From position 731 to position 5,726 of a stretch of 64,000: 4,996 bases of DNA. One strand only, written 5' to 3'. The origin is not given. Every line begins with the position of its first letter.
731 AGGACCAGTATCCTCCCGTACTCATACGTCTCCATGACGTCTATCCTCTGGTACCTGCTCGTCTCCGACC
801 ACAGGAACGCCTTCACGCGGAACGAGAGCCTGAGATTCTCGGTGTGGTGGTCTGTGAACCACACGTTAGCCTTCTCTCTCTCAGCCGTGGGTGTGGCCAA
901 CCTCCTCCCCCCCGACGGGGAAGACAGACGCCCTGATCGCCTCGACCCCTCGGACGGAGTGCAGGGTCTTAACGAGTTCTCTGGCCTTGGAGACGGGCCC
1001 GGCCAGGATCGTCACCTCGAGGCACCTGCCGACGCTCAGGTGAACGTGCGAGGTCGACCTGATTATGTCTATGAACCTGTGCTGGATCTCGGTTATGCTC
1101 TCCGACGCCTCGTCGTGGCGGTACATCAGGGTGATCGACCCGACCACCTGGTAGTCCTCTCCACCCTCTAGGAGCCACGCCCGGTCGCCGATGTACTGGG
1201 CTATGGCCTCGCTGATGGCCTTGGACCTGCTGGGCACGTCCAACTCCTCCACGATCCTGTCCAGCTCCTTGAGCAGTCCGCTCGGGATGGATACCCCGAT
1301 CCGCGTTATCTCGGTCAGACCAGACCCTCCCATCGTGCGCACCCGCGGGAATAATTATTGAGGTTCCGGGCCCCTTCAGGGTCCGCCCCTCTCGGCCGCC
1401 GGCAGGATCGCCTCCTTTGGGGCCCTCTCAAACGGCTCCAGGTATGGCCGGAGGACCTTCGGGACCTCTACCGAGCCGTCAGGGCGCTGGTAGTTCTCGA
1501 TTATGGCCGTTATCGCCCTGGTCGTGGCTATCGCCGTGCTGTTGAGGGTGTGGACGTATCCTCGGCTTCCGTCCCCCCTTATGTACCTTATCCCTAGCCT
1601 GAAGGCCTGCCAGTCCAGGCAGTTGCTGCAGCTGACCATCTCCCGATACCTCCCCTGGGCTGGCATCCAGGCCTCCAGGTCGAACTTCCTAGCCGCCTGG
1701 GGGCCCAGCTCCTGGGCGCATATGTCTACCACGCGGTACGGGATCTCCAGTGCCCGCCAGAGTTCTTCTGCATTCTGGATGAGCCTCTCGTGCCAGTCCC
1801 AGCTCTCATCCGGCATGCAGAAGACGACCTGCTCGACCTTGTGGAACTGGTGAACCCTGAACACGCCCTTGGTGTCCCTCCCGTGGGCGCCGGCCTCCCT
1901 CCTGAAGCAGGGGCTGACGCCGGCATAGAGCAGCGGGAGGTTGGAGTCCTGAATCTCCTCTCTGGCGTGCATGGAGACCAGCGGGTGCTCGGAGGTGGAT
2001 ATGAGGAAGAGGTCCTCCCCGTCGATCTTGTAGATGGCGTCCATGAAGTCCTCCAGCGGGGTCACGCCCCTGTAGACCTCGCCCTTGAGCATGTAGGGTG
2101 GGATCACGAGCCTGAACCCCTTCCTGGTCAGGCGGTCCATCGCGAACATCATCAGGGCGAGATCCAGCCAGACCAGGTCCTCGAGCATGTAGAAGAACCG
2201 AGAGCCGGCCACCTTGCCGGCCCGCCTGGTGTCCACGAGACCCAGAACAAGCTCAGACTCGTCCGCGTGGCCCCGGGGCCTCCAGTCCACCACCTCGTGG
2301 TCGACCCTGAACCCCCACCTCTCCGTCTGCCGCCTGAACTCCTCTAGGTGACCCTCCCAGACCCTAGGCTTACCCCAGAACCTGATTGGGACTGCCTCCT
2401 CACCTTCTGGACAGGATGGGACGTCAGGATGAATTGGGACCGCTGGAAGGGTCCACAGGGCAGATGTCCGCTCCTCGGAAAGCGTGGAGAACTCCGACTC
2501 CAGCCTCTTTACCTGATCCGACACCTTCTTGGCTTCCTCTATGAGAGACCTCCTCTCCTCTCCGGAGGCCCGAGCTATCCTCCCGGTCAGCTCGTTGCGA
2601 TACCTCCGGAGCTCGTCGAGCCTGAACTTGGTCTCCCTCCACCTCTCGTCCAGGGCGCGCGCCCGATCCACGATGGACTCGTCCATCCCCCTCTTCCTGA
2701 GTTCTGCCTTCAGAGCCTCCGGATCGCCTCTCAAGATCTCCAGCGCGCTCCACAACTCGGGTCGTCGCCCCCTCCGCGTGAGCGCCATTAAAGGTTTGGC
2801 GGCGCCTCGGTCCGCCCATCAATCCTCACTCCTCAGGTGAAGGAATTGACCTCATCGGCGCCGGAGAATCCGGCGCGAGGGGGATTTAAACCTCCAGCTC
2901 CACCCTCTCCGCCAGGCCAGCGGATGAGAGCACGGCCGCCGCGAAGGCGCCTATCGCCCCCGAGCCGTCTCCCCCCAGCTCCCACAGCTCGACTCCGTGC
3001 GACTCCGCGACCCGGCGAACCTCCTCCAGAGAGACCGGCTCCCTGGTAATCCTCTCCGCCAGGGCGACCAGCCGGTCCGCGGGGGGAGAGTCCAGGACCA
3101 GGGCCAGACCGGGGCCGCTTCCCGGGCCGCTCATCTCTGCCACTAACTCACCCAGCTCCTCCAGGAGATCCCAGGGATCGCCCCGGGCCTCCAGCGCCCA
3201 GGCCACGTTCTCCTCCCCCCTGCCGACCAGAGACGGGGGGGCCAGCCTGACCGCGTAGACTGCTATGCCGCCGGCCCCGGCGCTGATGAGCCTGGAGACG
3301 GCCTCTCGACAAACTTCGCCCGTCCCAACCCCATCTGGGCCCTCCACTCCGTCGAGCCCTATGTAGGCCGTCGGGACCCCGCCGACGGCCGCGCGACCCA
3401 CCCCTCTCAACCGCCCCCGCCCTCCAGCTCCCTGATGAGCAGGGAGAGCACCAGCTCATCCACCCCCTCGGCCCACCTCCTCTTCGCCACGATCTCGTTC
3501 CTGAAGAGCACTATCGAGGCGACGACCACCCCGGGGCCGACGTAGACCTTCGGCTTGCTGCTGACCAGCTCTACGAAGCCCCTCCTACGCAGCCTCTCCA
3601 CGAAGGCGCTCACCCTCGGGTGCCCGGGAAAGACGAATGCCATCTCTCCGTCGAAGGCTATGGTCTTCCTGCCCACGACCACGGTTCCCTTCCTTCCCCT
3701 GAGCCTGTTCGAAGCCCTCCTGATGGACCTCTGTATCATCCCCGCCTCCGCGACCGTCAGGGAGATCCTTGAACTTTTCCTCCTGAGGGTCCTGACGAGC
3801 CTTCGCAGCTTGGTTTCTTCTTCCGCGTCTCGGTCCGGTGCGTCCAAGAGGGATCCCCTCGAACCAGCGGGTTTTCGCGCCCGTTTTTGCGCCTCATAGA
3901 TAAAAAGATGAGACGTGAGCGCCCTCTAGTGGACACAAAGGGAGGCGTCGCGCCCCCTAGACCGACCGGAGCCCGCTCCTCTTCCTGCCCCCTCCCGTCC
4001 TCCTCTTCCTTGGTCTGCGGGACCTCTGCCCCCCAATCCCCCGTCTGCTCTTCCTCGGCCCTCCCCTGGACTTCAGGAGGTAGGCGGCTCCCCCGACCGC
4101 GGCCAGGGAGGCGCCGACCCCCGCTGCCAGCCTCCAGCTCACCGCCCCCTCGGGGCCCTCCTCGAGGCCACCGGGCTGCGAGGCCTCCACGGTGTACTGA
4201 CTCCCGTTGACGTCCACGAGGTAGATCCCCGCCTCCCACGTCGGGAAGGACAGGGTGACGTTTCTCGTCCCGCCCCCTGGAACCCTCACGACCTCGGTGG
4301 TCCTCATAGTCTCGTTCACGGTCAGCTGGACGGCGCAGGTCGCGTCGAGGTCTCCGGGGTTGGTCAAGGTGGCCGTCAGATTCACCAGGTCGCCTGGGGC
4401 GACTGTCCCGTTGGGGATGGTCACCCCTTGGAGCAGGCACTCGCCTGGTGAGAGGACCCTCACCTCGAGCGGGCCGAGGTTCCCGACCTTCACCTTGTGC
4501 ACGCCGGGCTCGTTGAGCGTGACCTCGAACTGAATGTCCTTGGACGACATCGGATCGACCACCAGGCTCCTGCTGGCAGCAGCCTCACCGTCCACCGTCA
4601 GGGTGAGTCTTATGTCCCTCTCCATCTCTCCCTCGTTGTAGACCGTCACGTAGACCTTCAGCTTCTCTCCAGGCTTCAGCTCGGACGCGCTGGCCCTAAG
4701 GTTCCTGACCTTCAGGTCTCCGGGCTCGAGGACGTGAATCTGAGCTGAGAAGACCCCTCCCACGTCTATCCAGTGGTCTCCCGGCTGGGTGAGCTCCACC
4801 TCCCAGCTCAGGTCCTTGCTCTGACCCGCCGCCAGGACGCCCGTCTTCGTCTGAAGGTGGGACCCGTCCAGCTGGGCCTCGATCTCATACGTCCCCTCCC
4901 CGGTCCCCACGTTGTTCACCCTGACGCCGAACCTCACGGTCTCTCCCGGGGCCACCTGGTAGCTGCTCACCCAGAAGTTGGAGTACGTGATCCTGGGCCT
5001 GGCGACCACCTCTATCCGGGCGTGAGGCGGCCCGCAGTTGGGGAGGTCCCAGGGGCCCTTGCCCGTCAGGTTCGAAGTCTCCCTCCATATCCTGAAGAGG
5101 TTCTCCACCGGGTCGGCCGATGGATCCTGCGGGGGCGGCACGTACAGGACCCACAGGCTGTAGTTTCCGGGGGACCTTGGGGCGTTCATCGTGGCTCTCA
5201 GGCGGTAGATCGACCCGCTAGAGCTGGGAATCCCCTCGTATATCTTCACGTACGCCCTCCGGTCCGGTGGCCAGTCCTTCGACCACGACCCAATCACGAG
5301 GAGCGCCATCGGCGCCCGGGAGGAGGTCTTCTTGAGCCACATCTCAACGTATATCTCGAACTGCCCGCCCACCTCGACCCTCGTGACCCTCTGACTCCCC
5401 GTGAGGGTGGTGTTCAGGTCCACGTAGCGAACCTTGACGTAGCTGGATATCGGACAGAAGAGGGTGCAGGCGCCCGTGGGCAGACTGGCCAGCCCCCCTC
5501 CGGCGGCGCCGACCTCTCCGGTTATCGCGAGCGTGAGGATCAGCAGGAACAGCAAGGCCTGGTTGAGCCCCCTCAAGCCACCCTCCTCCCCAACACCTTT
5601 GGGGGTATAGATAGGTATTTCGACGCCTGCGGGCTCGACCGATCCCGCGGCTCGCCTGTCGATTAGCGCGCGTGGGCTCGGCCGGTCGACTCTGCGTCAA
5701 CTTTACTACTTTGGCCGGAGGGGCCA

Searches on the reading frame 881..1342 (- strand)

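Call 39: search_protein_families(library=pfam, proteins=[window:881-1342:-], max_evalue=0.00001)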
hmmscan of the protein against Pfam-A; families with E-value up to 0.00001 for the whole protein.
window:881-1342:- (153 aa): 2 families
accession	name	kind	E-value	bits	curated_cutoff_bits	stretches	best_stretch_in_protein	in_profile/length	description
PF08753.17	NikR_C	-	1.7e-20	73.4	22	1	67-139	1-75/77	NikR C terminal nickel binding domain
PF01402.27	RHH_1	-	3.6e-06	27.2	20.5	1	14-51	1-37/39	Ribbon-helix-helix protein, copG family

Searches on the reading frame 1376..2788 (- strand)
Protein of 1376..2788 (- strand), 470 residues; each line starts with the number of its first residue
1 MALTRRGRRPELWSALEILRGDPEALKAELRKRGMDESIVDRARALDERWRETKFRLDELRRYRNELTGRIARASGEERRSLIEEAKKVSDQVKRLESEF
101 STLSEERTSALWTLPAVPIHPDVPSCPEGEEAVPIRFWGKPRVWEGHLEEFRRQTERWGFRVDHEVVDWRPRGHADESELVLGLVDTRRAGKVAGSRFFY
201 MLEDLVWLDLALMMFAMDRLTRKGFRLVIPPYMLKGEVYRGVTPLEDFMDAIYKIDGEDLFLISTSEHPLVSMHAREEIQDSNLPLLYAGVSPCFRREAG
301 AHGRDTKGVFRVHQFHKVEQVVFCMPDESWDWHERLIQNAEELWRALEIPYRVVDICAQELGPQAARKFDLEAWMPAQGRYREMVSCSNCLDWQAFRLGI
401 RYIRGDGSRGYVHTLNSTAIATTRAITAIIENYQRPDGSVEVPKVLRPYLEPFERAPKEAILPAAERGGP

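Call 39: search_protein_families(library=pfam, proteins=[window:1376-2788:-], max_evalue=0.00001)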
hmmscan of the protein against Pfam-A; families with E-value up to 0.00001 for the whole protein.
window:1376-2788:- (470 aa): 2 families
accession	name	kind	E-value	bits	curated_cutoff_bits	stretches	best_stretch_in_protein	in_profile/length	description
PF00587.30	tRNA-synt_2b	-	2.7e-41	142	29.3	1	257-433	8-179/179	tRNA synthetase class II core domain (G, H, P, S and T)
PF02403.27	Seryl_tRNA_N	-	1.2e-21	77.4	28.2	1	17-118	5-108/108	Seryl-tRNA synthetase N-terminal domain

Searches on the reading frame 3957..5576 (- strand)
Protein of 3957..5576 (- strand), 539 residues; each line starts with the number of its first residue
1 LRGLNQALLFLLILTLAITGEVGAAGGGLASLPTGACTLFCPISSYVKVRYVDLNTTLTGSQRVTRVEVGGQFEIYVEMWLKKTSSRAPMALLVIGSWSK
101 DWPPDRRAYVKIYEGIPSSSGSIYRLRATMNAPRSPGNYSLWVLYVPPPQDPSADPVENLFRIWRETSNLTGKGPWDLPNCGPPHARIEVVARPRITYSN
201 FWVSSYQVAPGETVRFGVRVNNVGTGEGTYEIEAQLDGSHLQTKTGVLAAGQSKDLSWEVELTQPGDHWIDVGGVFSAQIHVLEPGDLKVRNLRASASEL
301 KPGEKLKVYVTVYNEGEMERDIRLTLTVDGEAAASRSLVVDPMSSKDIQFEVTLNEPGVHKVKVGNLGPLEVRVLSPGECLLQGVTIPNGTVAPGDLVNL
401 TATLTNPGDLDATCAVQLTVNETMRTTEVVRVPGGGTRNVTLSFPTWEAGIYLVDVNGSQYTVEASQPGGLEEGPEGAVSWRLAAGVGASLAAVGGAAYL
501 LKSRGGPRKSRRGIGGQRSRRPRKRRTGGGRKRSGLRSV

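Call 39: search_protein_families(library=pfam, proteins=[window:3957-5576:-], max_evalue=0.00001)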
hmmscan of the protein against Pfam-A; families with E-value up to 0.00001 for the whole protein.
window:3957-5576:- (539 aa): 1 family
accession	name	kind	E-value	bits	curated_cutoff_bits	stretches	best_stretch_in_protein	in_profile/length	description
PF07705.17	CARDB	-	3e-14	53.5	22.7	0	287-364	3-81/101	CARDB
